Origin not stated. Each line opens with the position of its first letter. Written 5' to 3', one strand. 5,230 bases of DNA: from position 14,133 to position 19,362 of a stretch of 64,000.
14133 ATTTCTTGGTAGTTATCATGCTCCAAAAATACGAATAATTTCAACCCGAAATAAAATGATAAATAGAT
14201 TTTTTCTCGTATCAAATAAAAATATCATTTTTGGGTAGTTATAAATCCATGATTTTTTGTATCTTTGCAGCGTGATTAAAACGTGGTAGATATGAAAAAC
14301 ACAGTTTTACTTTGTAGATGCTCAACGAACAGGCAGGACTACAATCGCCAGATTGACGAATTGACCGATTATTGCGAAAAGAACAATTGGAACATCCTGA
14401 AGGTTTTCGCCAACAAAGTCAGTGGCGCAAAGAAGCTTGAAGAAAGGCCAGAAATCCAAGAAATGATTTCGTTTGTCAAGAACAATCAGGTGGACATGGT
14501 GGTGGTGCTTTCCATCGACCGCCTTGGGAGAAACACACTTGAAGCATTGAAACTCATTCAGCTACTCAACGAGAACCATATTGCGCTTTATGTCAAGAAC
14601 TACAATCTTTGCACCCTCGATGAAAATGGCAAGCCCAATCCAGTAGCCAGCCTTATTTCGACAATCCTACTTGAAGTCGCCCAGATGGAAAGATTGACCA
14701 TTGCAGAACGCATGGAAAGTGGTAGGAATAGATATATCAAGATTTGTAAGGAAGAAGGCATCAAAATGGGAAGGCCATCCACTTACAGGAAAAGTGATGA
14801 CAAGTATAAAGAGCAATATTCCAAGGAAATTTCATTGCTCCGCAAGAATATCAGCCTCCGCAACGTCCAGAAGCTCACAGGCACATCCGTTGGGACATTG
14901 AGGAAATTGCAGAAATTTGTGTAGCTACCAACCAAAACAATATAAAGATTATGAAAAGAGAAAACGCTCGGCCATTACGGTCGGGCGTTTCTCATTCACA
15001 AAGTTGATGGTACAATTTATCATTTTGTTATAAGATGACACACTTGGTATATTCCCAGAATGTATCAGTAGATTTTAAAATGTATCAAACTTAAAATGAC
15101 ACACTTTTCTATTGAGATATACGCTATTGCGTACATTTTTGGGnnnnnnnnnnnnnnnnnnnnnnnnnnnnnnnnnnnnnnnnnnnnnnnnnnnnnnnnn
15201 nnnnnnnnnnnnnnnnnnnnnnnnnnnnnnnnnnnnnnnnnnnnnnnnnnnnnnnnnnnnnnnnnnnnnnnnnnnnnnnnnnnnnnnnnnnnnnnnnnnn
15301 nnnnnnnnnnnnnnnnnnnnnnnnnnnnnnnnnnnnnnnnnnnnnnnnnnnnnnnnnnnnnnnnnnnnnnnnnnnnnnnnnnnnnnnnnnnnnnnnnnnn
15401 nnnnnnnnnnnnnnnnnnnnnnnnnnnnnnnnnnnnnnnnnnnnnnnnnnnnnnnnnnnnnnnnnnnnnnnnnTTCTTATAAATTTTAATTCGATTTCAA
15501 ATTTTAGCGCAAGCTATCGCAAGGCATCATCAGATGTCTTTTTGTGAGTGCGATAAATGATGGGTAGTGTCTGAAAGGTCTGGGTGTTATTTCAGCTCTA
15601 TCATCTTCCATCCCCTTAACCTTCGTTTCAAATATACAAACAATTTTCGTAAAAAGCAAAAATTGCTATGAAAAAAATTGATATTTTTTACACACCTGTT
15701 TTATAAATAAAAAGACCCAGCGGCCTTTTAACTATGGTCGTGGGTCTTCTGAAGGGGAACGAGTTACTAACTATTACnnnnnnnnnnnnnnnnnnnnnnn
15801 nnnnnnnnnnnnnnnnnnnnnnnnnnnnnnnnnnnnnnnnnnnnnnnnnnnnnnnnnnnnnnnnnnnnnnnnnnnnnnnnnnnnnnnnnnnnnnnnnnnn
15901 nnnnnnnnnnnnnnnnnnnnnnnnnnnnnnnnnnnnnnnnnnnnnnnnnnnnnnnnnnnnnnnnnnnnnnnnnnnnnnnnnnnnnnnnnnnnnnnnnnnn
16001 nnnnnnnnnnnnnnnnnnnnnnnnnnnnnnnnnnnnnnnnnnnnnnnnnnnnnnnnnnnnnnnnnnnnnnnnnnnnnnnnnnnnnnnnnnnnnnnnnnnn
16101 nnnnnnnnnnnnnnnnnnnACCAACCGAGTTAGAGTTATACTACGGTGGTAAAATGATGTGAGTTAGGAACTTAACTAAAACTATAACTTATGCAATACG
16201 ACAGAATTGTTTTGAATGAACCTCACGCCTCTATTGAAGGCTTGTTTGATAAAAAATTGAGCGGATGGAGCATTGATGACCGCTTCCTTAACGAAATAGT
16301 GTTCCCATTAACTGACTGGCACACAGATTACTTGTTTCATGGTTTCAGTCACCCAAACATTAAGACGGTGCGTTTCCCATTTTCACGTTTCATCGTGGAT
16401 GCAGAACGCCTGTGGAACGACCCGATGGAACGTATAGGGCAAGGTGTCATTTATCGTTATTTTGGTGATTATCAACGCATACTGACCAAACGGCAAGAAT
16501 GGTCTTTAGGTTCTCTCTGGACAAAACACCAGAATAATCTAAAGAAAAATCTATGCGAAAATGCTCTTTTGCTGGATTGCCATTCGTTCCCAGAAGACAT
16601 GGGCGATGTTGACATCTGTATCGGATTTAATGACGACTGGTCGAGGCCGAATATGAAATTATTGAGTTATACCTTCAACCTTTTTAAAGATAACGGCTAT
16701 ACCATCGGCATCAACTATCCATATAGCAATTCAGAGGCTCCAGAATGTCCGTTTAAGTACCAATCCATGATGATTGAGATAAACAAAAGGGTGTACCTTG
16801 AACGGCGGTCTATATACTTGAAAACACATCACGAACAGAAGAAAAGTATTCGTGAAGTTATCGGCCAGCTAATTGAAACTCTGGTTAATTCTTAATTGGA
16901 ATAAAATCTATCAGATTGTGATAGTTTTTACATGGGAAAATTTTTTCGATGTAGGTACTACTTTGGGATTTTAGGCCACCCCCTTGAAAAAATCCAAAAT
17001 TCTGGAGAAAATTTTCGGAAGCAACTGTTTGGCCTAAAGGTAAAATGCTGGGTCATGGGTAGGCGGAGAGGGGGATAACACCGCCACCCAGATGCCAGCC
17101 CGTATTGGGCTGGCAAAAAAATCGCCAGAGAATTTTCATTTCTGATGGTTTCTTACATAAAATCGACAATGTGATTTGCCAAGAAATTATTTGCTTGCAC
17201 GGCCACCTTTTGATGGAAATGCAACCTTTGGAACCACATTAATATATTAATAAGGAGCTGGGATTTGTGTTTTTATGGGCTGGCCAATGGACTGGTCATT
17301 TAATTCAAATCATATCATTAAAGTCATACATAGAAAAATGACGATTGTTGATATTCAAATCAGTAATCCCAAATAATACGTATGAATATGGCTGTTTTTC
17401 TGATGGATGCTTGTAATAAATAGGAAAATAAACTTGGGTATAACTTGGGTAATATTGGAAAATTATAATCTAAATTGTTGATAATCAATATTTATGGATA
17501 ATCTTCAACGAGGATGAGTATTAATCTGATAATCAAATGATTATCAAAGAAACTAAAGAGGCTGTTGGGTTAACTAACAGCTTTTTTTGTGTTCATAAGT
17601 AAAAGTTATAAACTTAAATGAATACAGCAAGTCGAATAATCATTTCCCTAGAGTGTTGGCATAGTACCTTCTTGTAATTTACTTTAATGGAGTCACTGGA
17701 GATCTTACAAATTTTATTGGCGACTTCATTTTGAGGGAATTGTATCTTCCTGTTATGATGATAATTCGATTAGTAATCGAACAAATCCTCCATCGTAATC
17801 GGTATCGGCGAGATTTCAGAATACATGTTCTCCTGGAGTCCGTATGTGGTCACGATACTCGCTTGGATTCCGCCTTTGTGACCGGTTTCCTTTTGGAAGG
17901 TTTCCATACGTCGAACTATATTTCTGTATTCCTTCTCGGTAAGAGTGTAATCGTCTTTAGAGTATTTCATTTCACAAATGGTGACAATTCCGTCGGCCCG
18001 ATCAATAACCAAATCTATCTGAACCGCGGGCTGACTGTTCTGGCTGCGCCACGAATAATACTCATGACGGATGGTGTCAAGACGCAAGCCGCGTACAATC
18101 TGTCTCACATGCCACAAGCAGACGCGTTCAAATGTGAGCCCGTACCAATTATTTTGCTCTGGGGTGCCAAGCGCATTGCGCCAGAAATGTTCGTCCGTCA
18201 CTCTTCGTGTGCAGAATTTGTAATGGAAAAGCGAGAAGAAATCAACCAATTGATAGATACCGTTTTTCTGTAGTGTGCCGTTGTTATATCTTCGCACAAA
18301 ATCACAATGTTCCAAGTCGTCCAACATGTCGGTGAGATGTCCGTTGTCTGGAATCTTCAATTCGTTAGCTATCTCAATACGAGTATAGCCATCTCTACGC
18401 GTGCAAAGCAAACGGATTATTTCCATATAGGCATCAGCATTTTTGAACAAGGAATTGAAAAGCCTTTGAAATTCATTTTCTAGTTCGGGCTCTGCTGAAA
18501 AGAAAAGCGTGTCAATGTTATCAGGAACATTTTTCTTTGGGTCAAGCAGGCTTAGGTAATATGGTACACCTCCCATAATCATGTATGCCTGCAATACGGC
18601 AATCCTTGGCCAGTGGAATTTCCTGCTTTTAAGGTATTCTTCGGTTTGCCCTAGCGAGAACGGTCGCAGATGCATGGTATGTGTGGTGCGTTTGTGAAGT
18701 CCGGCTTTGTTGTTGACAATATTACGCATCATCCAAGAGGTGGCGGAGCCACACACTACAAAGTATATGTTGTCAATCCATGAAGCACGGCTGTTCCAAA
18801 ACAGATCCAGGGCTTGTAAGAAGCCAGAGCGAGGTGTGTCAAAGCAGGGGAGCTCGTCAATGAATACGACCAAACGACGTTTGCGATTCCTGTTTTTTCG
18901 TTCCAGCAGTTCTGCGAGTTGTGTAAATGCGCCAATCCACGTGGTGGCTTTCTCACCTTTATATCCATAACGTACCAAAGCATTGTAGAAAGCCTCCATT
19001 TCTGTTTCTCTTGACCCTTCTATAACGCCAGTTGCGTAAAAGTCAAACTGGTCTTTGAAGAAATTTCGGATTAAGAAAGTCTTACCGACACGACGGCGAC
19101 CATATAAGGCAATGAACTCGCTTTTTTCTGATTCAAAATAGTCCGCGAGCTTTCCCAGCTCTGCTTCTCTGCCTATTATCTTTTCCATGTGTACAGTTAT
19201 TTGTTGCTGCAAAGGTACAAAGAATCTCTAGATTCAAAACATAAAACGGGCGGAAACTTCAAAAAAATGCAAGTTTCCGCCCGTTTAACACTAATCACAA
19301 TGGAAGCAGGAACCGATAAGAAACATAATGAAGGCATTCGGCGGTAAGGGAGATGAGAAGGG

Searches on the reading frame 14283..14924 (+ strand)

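Call 55: search_protein_families(library=pfam, proteins=[window:14283-14924:+], max_evalue=0.00001)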
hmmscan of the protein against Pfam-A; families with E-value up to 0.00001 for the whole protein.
window:14283-14924:+ (213 aa): 1 family
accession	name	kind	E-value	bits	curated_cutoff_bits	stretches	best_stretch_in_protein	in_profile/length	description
PF00239.26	Resolvase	-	2e-31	109.5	23.3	1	8-150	2-138/145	Resolvase, N terminal domain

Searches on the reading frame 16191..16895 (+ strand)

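Call 55: search_protein_families(library=pfam, proteins=[window:16191-16895:+], max_evalue=0.00001)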
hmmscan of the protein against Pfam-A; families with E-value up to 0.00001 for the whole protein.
window:16191-16895:+ (234 aa): 1 family
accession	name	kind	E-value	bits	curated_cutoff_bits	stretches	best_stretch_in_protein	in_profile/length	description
PF05013.17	FGase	-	1.5e-18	68.2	28.9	1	35-203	27-219/219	N-formylglutamate amidohydrolase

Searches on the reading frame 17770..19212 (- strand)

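Call 55: search_protein_families(library=pfam, proteins=[window:17770-19212:-], max_evalue=0.00001)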
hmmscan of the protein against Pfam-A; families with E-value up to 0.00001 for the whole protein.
window:17770-19212:- (480 aa): 3 families
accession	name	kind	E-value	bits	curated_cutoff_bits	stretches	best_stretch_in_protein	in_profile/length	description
PF01637.24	ATPase_2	-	1.7e-15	57.9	33.2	1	15-222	4-224/225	ATPase domain predominantly from Archaea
PF13173.12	AAA_14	-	8.2e-08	32.7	27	1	32-188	3-126/129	AAA domain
PF13191.12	AAA_16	-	1.4e-06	29.3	32.6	0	12-121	2-141/167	AAA ATPase domain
